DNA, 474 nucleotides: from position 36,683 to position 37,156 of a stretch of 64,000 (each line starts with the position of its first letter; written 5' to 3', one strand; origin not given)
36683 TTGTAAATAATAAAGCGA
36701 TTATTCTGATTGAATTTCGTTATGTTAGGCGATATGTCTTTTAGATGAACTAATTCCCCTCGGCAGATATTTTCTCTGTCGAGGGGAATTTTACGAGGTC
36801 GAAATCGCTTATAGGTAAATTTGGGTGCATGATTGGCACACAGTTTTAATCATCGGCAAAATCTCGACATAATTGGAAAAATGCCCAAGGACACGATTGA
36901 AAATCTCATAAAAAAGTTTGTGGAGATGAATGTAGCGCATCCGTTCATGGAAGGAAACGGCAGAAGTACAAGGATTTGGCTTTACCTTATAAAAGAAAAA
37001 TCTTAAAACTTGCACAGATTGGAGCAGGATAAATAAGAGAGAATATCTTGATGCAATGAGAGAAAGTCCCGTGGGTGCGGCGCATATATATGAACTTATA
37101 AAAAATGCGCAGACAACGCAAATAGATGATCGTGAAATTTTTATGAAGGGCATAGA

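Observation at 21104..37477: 46-bp direct repeats equal to the 3' half of tRNA-Gln(CUG) bracket a 16.4-kb segment carrying module 1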

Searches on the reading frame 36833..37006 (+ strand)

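Call 52: search_protein_families(library=pfam, proteins=[window:36833-37006:+], max_evalue=1)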
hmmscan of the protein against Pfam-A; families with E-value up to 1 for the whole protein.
window:36833-37006:+ (57 aa): 2 families
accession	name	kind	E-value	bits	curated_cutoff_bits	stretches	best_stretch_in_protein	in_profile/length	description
PF02661.23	Fic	-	8.9e-06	26.9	24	1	16-52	55-91/93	Fic/DOC family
PF09904.15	HTH_43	-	0.12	12.7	27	1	14-46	29-60/89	Winged helix-turn helix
